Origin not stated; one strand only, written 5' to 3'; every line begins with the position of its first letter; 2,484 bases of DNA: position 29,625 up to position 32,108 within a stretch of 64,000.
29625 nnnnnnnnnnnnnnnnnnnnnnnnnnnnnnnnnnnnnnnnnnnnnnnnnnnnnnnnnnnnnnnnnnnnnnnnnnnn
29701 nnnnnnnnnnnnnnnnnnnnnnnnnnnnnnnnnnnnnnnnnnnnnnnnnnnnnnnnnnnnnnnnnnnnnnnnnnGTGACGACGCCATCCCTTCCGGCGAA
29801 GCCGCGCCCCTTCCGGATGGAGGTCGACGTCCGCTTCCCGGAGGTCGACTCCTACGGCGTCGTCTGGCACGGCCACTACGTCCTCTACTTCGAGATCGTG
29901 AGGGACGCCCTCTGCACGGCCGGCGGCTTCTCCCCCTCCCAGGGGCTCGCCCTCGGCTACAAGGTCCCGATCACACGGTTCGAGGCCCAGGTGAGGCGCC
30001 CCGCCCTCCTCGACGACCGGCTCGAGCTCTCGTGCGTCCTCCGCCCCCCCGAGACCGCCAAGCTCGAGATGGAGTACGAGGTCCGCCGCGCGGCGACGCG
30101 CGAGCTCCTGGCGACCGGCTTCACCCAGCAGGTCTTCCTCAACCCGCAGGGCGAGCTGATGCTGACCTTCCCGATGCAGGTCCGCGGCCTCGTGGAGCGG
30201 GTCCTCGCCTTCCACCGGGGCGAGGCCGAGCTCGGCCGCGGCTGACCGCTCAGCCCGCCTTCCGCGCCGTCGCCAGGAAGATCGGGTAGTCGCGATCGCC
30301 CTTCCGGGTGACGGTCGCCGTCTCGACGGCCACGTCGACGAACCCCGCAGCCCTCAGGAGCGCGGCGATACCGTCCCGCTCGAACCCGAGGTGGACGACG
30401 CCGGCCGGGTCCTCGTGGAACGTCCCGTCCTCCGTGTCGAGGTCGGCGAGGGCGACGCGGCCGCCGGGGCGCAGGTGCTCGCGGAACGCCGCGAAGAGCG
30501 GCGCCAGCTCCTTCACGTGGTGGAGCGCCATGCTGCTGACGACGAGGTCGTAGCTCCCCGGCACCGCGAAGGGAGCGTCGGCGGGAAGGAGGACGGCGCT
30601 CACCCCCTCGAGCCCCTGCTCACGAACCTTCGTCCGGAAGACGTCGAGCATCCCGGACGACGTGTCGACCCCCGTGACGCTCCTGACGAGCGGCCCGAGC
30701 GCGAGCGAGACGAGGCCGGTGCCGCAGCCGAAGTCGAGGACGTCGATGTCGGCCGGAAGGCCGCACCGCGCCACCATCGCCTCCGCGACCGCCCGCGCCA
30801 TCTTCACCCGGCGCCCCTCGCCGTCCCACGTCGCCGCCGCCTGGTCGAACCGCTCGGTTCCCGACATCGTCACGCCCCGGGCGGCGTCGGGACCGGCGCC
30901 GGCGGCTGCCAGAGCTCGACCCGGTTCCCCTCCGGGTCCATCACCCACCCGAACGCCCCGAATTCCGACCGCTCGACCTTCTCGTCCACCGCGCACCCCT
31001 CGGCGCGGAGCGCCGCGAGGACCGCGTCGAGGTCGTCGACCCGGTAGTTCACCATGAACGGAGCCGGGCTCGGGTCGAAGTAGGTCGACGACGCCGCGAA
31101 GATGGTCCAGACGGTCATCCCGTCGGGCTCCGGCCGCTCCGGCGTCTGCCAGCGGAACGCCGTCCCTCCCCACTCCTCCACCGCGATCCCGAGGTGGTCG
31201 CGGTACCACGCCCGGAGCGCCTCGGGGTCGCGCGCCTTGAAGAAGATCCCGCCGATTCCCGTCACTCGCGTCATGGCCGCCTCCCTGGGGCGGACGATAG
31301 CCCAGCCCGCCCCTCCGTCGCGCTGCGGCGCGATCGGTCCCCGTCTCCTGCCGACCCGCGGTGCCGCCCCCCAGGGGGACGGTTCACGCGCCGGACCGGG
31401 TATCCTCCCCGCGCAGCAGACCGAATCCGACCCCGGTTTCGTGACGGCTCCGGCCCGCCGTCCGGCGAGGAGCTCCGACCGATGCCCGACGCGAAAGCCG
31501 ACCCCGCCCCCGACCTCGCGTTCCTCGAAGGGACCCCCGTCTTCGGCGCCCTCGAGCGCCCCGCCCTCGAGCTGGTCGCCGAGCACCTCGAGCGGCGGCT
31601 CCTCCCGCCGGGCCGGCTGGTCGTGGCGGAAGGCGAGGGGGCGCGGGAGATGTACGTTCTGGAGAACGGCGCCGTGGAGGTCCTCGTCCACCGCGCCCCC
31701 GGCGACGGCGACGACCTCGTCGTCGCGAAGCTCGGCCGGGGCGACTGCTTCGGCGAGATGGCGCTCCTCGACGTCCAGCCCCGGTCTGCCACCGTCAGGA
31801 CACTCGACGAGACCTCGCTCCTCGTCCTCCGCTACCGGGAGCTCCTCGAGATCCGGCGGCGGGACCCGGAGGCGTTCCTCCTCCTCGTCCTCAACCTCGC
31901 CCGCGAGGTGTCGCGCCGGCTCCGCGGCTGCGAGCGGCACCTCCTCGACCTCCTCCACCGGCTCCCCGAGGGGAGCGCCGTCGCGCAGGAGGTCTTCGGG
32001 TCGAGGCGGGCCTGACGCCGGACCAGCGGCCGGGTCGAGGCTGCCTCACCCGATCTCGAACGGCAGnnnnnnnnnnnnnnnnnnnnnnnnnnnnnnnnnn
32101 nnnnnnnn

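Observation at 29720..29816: Array of 11-bp tandem repeats (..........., about 5.5 copies) sits exactly between the CLF-like gene and the thioesterase gene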

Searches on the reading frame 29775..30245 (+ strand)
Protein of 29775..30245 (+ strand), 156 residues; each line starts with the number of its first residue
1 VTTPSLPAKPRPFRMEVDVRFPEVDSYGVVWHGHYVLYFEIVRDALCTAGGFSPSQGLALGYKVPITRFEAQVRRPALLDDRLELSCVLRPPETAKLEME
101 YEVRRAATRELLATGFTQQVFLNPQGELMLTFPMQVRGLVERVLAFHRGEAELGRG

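Call 8: search_protein_families(library=pfam, proteins=[window:29775-30245:+], max_evalue=0.001)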
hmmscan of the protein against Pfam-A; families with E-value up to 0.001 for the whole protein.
window:29775-30245:+ (156 aa): 2 families
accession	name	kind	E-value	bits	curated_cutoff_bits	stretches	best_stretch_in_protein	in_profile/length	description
PF13279.12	4HBT_2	-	3.9e-09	37.4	25.5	1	19-132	1-114/122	Thioesterase-like superfamily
PF03061.28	4HBT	-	0.00056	20.6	20.6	1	27-109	1-76/79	Thioesterase superfamily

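Call 15: find_encoding_contigs(protein=window:29817-30245:+, flank=3000, max_places=10)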
Protein window:29817-30245:+ (142 aa): no gene with exactly this product is on record in the collection.

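Call 16: find_related_loci(query=window:29778-30242:+, collection=metagenome_contigs, flank=2500)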
Query window:29778-30242:+ (155 aa) in metagenome_contigs; peptide patterns used: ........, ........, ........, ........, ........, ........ (x = any residue, [..] = any of these).
241 stretches matched a pattern; 72 encode a relative of the query (tblastn E <= 1e-3); 72 distinct loci.
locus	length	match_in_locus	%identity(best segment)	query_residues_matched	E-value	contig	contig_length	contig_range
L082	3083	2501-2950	68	3-152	3e-67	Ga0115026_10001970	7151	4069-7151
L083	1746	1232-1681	69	3-152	3e-69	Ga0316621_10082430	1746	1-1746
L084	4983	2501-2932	70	9-152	2e-66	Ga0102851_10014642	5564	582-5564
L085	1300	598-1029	72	9-152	2e-68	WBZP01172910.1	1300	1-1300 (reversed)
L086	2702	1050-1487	66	10-155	7e-65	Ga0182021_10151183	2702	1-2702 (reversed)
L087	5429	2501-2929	66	10-152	7e-62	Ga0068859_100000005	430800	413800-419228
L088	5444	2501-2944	64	10-151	2e-62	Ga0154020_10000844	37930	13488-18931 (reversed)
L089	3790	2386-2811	68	10-151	4e-61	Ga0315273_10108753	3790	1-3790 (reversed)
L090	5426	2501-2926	68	10-151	9e-61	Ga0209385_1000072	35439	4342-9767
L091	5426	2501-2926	68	10-151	5e-61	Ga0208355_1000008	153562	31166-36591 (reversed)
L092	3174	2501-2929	65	10-152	2e-60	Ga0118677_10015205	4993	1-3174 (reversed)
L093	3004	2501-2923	66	10-150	1e-59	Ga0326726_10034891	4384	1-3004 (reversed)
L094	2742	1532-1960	64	10-152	1e-59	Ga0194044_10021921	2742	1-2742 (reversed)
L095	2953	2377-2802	67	10-151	2e-59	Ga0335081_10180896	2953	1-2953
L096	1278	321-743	66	10-150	3e-61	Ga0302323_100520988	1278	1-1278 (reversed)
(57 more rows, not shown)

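Call 27: search_protein_families(library=ncbifam, proteins=[window:29775-30245:+], max_evalue=0.001)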
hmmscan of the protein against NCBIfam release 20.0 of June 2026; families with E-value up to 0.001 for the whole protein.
window:29775-30245:+ (156 aa): 4 families
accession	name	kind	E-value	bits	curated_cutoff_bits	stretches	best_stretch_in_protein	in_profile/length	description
TIGR00051.1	TIGR00051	subfamily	6.1e-11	42.7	68.7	1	18-113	3-98/117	YbgC/FadM family acyl-CoA thioesterase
TIGR02799.1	thio_ybgC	equivalog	3.2e-09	37.1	141.35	1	13-115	1-102/126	tol-pal system-associated acyl-CoA thioesterase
NF047424.1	MenI_Staph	exception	5.7e-09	36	225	1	16-123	7-113/148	1,4-dihydroxy-2-naphthoyl-CoA hydrolase MenI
NF008065.0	PRK10800.1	equivalog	6.3e-06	26.4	185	1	13-87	6-80/134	tol-pal system-associated acyl-CoA thioesterase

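Call 49: find_homologous_proteins(query=window:29775-30242:+, max_evalue=1e-40)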
Query seq(156 aa) (156 aa): 230 proteins with E <= 1e-40 among 582 candidates; the best 120 are listed.
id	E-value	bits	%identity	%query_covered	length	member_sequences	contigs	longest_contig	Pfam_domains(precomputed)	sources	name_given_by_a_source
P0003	2.8e-87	308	99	91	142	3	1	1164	PF13279.13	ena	-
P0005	1.5e-62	228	71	92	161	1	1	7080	PF03061.29,PF13279.13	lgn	-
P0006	2.4e-62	227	69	94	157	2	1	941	PF03061.29,PF13279.13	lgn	-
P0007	2.5e-62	227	68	99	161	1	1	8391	PF03061.29,PF13279.13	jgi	jgi:acyl-CoA thioester hydrolase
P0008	2.5e-62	227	71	94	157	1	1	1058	PF03061.29,PF13279.13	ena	-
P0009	3.9e-62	227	70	94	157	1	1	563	PF03061.29,PF13279.13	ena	-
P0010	6.4e-62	226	67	98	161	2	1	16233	PF03061.29,PF13279.13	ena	-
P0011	7.4e-62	226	66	98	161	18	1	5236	PF03061.29,PF13279.13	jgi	jgi:acyl-CoA thioester hydrolase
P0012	1.3e-61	225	71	94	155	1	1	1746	PF03061.29,PF13279.13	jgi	-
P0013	2.0e-61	224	69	94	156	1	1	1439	PF03061.29,PF13279.13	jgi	jgi:acyl-CoA thioester hydrolase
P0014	3.9e-61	224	70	94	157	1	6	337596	PF03061.29,PF13279.13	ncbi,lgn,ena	ncbi:MAG: thioesterase family protein [Thermoanaerobaculia bacterium]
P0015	4.1e-61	223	69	92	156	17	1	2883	PF03061.29,PF13279.13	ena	-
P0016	4.3e-61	223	67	98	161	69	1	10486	PF03061.29,PF13279.13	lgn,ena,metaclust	metaclust:\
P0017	4.6e-61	223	68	94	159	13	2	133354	PF03061.29,PF13279.13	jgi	jgi:acyl-CoA thioester hydrolase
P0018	5.2e-61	223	68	94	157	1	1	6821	PF03061.29,PF13279.13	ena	-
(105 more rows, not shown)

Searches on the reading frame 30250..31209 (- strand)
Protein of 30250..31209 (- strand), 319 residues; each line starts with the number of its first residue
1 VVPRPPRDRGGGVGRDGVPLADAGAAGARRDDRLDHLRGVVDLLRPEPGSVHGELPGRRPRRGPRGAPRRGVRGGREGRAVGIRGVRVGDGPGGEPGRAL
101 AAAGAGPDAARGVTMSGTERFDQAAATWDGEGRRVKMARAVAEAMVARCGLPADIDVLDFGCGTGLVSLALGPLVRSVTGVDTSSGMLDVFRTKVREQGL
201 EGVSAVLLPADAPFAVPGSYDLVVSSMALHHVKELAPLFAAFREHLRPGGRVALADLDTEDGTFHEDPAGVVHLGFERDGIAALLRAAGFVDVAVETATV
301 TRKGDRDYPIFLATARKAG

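Call 8: search_protein_families(library=pfam, proteins=[window:30250-31209:-], max_evalue=0.001)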
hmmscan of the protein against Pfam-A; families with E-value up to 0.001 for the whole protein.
window:30250-31209:- (319 aa): 9 families
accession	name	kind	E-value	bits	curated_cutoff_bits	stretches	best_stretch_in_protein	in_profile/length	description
PF08241.18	Methyltransf_11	-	1.6e-18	67.6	21.2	1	158-253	1-94/95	Methyltransferase domain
PF13649.12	Methyltransf_25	-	2.8e-18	66.8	27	1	157-250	1-97/97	Methyltransferase domain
PF08242.18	Methyltransf_12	-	1.3e-16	61.5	30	1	158-252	1-98/98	Methyltransferase domain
PF13489.12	Methyltransf_23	-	1.5e-16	61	27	1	143-292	10-161/164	Methyltransferase domain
PF13847.12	Methyltransf_31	-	1.1e-11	45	27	1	155-261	5-116/145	Methyltransferase domain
PF05175.20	MTS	-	1.4e-06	28.5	23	1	154-253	32-137/170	Methyltransferase small domain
PF01209.24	Ubie_methyltran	-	1.7e-06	28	20.1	1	151-254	49-151/233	ubiE/COQ5 methyltransferase family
PF03848.20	TehB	-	8.3e-05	22.5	20.4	1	156-261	33-140/193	Tellurite resistance protein TehB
PF06325.19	PrmA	-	0.00016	21.7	22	1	156-254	164-258/296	Ribosomal protein L11 methyltransferase (PrmA)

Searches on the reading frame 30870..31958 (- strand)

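Call 8: search_protein_families(library=pfam, proteins=[window:30870-31958:-], max_evalue=0.001)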
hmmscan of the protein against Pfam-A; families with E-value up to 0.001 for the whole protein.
window:30870-31958:- (362 aa): 2 families
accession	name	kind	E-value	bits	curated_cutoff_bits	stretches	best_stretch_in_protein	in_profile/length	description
PF18029.7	Glyoxalase_6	-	1.3e-07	32.7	23.6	1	238-349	2-105/106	Glyoxalase-like domain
PF00903.31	Glyoxalase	-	4e-06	27.6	20.6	1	242-349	9-121/121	Glyoxalase/Bleomycin resistance protein/Dioxygenase superfamily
